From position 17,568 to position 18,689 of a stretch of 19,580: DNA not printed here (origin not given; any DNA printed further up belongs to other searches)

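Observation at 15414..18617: Autotransporter with snapalysin-type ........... zinc-site motif on a lower-GC block next to a Crp-family regulator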

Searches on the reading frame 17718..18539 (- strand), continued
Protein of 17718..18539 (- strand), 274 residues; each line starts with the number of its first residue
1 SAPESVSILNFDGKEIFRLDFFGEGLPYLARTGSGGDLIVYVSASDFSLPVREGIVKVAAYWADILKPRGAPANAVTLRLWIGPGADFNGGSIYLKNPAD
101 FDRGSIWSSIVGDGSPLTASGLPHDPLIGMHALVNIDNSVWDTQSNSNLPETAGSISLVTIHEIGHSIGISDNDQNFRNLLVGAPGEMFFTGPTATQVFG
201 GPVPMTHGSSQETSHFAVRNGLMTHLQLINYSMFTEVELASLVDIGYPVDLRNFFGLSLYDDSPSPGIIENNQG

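Call 61: search_dna_similar(query=window:17718-18539:-, collection=plasmids, mode=protein, max_evalue=0.001, max_rows=15)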
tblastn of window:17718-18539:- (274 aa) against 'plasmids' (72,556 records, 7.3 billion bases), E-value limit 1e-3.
Records with a match: 16; places in all: 17; records where one place covers at least 80% of the query: 0.
Best place of each record, by identity: <60% 16.
By first word of the organism name: Bradyrhizobium 7; Pandoraea 3; Erwinia 2; Salmonella 1; Serratia 1; Raoultella 1; Selenomonas 1.
By predicted mobility (MOB-suite, as given by PLSDB): conjugative 8; mobilizable 5; non-mobilizable 3.
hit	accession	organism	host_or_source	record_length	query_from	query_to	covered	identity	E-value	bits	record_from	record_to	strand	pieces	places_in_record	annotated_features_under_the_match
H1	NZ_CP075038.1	Salmonella enterica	food,ground red chili pepper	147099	43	260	80%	29.1%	4e-11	71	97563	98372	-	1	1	autotransporter domain-containing protein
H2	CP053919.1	Serratia marcescens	insect,cell culture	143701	189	260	26%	43.2%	9e-9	63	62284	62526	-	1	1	record has no annotation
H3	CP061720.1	Raoultella ornithinolytica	whole organism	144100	189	260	26%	43.2%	9e-9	63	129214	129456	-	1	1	record has no annotation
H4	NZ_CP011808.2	Pandoraea faecigallinarum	cell culture,chicken dung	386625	187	263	28%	40.2%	2e-9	66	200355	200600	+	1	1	autotransporter outer membrane beta-barrel domain-containing protein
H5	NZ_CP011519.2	Pandoraea oxalativorans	-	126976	187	263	28%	40.2%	2e-9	66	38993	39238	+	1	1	autotransporter outer membrane beta-barrel domain-containing protein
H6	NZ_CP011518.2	Pandoraea oxalativorans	-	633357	190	274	31%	36.3%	2e-7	59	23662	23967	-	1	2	autotransporter outer membrane beta-barrel domain-containing protein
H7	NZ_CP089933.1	Erwinia tracheiphila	Cucurbita moschata,cell ...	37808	189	260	26%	40.7%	2e-8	62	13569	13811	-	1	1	autotransporter outer membrane beta-barrel domain-containing protein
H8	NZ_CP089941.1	Erwinia tracheiphila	Cucurbita pepo ssp. texana,cell ...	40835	189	260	26%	40.7%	2e-8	62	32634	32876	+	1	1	autotransporter outer membrane beta-barrel domain-containing protein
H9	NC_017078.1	Selenomonas ruminantium subsp. lactilytica TAM6421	-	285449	212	274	23%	42.9%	1e-4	51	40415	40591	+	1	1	autotransporter outer membrane beta-barrel domain-containing protein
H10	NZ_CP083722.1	Bradyrhizobium sp. 41S5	Glycine max cv. AC Glengarry,Cell ...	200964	214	260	17%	48.9%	7e-6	54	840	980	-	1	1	hypothetical protein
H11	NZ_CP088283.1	Bradyrhizobium quebecense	soybean cv. AC Glengarry,Cell ...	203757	214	260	17%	48.9%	9e-6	54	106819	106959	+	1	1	hypothetical protein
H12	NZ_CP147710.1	Bradyrhizobium septentrionale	-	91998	214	260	17%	46.8%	4e-5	52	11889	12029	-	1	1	hypothetical protein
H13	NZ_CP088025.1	Bradyrhizobium quebecense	Glycine max cv. AC Glengarry,Cell ...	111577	214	260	17%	46.8%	4e-5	52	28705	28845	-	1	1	hypothetical protein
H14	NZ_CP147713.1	Bradyrhizobium septentrionale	Glycine max,cell culture,Root nodule ...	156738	214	260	17%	46.8%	4e-5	52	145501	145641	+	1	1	hypothetical protein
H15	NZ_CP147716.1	Bradyrhizobium sp. 27S5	-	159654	214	260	17%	46.8%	4e-5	52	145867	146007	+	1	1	hypothetical protein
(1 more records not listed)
